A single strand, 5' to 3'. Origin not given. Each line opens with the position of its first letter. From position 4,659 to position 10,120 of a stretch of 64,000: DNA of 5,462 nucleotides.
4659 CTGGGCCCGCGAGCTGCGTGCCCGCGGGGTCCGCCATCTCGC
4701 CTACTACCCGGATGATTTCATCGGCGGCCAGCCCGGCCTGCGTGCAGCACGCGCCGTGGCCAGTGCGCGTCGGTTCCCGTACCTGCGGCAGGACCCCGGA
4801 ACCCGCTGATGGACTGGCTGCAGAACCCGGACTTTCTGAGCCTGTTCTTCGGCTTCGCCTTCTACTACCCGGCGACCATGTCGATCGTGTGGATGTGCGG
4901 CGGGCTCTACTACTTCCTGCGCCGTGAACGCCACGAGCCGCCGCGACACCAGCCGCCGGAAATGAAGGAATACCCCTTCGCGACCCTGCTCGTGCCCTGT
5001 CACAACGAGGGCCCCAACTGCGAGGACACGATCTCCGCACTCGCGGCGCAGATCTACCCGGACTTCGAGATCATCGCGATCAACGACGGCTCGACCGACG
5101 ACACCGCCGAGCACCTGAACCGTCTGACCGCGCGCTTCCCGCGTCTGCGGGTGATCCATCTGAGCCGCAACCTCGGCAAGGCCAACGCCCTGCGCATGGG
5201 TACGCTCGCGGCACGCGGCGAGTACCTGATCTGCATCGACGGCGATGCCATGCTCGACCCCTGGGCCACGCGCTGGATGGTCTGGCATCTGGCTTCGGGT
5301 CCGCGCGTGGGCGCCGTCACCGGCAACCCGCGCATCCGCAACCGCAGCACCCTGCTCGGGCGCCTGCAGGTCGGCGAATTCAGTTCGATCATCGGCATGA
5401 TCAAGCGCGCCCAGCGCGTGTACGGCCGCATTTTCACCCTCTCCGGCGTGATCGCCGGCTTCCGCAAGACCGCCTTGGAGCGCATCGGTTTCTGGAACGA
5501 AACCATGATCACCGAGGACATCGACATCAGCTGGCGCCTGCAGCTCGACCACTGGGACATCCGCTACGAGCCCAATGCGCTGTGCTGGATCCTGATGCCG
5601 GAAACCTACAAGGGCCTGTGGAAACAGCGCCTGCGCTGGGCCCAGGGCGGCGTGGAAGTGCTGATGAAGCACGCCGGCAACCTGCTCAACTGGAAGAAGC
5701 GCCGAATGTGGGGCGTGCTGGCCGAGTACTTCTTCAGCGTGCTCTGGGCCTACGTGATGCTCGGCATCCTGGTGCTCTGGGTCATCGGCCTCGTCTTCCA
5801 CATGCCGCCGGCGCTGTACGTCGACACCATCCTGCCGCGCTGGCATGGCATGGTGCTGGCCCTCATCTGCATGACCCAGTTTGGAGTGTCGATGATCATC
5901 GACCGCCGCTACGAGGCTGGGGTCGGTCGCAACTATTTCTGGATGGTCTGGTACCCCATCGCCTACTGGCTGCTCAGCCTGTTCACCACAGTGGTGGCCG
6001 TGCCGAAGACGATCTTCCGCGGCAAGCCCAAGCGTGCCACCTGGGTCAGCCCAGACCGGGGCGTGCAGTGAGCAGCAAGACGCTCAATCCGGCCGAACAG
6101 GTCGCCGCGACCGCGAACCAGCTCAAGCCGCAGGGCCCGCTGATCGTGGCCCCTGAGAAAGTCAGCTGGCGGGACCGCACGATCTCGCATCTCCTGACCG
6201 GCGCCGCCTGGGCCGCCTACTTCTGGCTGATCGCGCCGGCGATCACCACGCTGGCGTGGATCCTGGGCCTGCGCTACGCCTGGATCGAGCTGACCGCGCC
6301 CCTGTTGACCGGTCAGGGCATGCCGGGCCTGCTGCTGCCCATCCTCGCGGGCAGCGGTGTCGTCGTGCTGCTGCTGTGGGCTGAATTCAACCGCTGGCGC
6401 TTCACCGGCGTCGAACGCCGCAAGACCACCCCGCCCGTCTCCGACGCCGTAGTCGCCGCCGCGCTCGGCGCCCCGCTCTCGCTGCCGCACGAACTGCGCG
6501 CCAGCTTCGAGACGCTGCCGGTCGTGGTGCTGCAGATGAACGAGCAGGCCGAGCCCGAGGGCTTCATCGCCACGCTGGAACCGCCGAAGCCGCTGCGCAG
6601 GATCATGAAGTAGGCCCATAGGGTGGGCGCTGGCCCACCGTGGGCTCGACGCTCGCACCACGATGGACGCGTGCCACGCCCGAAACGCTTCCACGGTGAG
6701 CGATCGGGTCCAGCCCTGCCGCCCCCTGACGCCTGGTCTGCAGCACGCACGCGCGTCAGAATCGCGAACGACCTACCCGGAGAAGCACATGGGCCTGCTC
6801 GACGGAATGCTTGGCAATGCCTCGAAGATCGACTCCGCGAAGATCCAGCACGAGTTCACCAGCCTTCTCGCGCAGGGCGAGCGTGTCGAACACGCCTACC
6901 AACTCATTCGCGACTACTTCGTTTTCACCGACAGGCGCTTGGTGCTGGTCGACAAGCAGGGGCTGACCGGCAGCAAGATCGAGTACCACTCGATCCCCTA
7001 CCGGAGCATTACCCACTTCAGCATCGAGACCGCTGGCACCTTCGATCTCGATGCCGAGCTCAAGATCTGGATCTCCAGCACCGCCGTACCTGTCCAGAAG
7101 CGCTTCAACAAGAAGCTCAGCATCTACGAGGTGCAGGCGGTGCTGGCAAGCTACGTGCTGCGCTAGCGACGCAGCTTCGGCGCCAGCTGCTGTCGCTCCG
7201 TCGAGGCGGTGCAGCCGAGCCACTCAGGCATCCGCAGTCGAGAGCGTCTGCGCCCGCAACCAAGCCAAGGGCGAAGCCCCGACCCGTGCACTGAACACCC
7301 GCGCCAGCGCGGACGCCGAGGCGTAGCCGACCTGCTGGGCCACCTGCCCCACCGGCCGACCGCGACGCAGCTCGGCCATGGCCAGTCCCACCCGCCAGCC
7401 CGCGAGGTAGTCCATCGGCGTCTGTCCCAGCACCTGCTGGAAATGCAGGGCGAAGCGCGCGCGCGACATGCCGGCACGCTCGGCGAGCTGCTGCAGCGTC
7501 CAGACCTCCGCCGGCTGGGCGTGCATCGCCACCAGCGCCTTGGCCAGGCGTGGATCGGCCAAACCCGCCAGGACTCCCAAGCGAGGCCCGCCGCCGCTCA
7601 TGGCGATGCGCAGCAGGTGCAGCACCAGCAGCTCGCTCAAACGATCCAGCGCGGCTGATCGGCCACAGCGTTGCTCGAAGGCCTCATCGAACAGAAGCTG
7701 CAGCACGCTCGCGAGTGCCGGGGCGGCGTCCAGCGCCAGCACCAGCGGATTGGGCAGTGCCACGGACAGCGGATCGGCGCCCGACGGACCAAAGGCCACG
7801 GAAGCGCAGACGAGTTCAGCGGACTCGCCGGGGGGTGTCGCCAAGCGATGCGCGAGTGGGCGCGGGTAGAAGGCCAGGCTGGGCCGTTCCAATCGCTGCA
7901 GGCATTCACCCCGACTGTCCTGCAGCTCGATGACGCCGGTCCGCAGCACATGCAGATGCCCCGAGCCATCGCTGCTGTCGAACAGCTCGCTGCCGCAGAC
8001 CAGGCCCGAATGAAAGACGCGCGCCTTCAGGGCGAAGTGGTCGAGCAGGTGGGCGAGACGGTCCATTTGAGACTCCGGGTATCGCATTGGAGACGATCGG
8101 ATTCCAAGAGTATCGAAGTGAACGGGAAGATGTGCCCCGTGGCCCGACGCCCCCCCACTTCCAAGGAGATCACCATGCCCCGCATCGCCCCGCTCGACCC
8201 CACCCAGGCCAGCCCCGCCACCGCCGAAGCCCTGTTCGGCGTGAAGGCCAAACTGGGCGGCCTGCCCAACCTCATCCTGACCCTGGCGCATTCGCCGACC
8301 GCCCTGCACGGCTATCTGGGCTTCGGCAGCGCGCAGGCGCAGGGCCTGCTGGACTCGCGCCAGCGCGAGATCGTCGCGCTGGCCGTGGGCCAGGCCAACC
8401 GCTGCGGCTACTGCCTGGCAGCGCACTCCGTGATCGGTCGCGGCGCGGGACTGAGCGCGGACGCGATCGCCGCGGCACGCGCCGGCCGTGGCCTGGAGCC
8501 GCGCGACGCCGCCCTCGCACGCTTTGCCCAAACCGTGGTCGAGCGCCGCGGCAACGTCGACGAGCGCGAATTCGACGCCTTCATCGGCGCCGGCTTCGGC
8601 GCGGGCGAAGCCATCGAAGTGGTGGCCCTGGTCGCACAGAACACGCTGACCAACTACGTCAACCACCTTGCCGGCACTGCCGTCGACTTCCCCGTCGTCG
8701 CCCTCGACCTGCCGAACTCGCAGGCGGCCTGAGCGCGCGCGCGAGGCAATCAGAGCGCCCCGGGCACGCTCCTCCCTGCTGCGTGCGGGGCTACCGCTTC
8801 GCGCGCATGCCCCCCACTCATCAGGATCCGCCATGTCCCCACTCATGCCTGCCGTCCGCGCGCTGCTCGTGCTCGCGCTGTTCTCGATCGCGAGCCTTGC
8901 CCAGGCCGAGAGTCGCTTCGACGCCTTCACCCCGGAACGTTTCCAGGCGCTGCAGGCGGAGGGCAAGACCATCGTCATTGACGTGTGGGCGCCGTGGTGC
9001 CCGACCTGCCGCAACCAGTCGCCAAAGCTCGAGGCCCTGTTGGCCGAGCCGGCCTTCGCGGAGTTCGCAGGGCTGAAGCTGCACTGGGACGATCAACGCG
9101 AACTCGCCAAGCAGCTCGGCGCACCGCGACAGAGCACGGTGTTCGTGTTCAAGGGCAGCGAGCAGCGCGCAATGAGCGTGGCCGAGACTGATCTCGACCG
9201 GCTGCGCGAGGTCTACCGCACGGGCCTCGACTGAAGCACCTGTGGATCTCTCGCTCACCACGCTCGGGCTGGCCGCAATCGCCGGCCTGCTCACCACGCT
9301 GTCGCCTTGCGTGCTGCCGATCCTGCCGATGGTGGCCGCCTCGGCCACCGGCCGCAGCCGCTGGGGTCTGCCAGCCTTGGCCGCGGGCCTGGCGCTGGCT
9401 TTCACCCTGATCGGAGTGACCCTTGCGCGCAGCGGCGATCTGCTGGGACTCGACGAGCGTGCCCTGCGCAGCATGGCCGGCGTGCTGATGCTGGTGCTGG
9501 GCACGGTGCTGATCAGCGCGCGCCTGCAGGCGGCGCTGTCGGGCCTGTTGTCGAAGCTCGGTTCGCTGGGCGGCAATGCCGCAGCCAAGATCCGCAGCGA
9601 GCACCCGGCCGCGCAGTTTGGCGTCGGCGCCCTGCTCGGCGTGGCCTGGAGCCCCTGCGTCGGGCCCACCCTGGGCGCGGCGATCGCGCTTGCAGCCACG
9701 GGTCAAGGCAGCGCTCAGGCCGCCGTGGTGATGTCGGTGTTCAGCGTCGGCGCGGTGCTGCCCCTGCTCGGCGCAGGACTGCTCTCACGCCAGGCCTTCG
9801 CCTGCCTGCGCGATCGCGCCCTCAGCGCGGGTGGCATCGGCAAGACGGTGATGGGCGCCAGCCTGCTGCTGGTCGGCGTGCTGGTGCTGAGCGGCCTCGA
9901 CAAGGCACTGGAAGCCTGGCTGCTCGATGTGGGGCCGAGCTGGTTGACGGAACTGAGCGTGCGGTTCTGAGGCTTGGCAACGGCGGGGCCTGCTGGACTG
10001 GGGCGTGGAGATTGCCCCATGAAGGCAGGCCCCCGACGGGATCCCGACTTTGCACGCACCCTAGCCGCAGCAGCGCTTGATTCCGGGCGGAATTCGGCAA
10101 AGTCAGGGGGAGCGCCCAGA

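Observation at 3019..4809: PgaB with an apparently dead deacetylase domain but an intact GH153 hydrolase domain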

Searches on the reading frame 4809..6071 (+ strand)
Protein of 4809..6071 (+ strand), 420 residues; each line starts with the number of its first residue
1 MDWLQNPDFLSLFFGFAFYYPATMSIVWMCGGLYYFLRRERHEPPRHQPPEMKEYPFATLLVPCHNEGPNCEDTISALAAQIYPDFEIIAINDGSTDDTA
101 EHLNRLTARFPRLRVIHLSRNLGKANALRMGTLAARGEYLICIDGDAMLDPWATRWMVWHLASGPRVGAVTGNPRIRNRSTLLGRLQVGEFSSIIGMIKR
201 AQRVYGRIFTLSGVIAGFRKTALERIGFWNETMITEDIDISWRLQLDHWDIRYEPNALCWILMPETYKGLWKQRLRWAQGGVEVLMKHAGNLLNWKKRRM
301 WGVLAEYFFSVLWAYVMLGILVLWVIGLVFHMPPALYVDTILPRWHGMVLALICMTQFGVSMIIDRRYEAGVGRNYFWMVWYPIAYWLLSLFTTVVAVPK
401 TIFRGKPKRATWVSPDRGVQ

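Call 3: search_protein_families(library=pfam, proteins=[window:4809-6071:+], max_evalue=0.01)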
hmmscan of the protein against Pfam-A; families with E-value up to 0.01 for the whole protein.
window:4809-6071:+ (420 aa): 6 families
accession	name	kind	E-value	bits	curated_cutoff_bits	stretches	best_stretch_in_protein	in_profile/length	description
PF00535.33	Glycos_transf_2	-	5.9e-30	104.8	23.3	1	60-226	2-167/168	Glycosyl transferase family 2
PF13641.12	Glyco_tranf_2_3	-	3.7e-29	102.8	27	1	59-280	4-230/230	Glycosyltransferase like family 2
PF13632.12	Glyco_trans_2_3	-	2e-26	93.5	27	1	140-348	2-183/198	Glycosyl transferase family group 2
PF13506.12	Glyco_transf_21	-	1.8e-10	41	21.7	1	124-278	18-173/174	Glycosyl transferase family 21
PF03142.21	Chitin_synth_2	-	2e-07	30.5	27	1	119-238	184-305/527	Chitin synthase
PF10111.15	Glyco_tranf_2_2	-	7.3e-07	29.4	27.3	1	64-148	8-93/276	Glycosyltransferase like family 2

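Call 4: search_protein_families(library=ncbifam, proteins=[window:4809-6071:+], max_evalue=0.01)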
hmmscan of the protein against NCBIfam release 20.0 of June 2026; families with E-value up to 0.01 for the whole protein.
window:4809-6071:+ (420 aa): 30 families (the best 25 are shown)
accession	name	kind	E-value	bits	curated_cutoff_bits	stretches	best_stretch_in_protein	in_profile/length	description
TIGR03937.1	PgaC_IcaA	equivalog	1.9e-187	623.2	422.3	1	14-418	2-407/407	poly-beta-1,6-N-acetyl-D-glucosamine synthase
TIGR03111.1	glyc2_xrt_Gpos1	hypoth_equivalog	2.6e-30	105.6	363.95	1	20-333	16-335/439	TIGR03111 family XrtG-associated glycosyltransferase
TIGR03965.1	mycofact_glyco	equivalog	8.2e-21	74.4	280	1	52-292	70-311/467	mycofactocin biosynthesis glycosyltransferase MftF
TIGR04242.1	nodulat_NodC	equivalog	2.8e-16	59.5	550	1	40-280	32-283/395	chitooligosaccharide synthase NodC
NF041875.1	EPS_EpsD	equivalog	1.3e-15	57.7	370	1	62-267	5-212/325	exopolysaccharide biosynthesis glycosyltransferase EpsD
TIGR03030.1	CelA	equivalog_domain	4.6e-15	54.7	699.1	2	213-318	309-417/714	UDP-forming cellulose synthase catalytic subunit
NF007482.0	PRK10073.1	equivalog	2.3e-13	49.9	423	1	56-151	6-100/334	glycosyltransferase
NF047683.1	TeichurnBiosyTuaG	equivalog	6.1e-13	49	400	1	54-148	4-98/252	teichuronic acid biosynthesis protein TuaG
NF053846.1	glyco_with_XrtP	equivalog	8e-13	47.9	520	2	174-414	187-434/440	XrtP-associated glycosyltransferase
NF047588.1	GlcsyltransPgfSStrep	equivalog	6.3e-12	45.3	500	1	59-163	4-112/308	glycosyltransferase PgfS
TIGR04283.1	glyco_like_mftF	equivalog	2.4e-11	43.7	182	1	60-155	3-91/221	TIGR04283 family arsenosugar biosynthesis glycosyltransferase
TIGR03472.1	HpnI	equivalog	3.1e-09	36.1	310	1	46-334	32-325/373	bacteriohopanetetrol glucosamine biosynthesis glycosyltransferase HpnI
TIGR03469.1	HpnB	hypoth_equivalog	1.2e-07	31.2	379.25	1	36-155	22-154/386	hopene-associated glycosyltransferase HpnB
NF008558.0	PRK11498.1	equivalog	1.1e-06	26.9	992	1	7-286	225-506/872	UDP-forming cellulose synthase catalytic subunit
NF053739.1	GlytfEpsEBac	equivalog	1.6e-06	27.3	450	1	70-148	11-94/265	glycosyltransferase EpsE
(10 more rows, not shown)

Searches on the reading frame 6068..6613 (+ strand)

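Call 21: search_protein_families(library=pfam, proteins=[window:6068-6613:+], max_evalue=0.001)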
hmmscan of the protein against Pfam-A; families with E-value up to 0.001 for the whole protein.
window:6068-6613:+ (181 aa): 1 family
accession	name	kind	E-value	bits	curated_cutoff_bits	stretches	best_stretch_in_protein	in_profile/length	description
PF13994.11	PgaD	-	2.4e-15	57.2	27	1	26-134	3-122/148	PgaD-like protein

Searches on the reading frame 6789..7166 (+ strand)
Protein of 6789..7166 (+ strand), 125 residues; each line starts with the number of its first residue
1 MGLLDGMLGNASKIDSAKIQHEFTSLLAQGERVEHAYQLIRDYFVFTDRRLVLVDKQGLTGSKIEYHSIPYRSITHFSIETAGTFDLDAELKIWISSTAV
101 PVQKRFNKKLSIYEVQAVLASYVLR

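Call 21: search_protein_families(library=pfam, proteins=[window:6789-7166:+], max_evalue=0.001)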
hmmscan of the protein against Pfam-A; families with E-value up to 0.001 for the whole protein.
window:6789-7166:+ (125 aa): 2 families
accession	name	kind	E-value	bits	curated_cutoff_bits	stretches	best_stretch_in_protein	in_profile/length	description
PF08000.17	bPH_1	-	9.6e-51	171.3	27.7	1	2-123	1-122/122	Bacterial PH domain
PF14470.12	bPH_3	-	4.6e-07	30.7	23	1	42-100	23-76/95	Bacterial PH domain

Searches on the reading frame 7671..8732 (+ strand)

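Call 21: search_protein_families(library=pfam, proteins=[window:7671-8732:+], max_evalue=0.001)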
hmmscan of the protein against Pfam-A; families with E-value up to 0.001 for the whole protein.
window:7671-8732:+ (353 aa): 1 family
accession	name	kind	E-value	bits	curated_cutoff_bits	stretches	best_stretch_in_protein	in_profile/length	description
PF02627.25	CMD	-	5e-13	49.3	23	1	214-273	6-66/84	Carboxymuconolactone decarboxylase family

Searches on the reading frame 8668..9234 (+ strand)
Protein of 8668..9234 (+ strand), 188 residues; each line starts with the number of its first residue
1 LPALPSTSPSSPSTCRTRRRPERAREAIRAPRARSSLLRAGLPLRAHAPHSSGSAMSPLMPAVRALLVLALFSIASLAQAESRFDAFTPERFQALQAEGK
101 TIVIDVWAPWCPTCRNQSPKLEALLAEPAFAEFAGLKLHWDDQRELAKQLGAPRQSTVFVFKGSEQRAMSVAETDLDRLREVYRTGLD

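Call 21: search_protein_families(library=pfam, proteins=[window:8668-9234:+], max_evalue=0.001)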
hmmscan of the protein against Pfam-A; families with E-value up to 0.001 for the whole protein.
window:8668-9234:+ (188 aa): 3 families
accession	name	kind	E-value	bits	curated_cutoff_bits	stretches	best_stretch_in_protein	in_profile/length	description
PF00085.26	Thioredoxin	-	2.6e-09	37.5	23.5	1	89-181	7-99/103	Thioredoxin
PF08534.16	Redoxin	-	1.1e-05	25.7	26.6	1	90-124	19-54/148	Redoxin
PF00578.27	AhpC-TSA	-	0.0001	22.7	26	0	95-129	21-56/124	AhpC/TSA family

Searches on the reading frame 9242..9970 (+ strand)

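Call 21: search_protein_families(library=pfam, proteins=[window:9242-9970:+], max_evalue=0.001)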
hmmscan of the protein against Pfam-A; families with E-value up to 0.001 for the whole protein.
window:9242-9970:+ (242 aa): 2 families
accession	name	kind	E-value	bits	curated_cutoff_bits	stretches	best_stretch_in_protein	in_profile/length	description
PF13386.12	DsbD_2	-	8.3e-12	45.9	24.9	1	11-204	2-196/199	Cytochrome C biogenesis protein transmembrane region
PF02683.22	DsbD_TM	-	9.4e-07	28.8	27.1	1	7-183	4-186/219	Cytochrome C biogenesis protein transmembrane domain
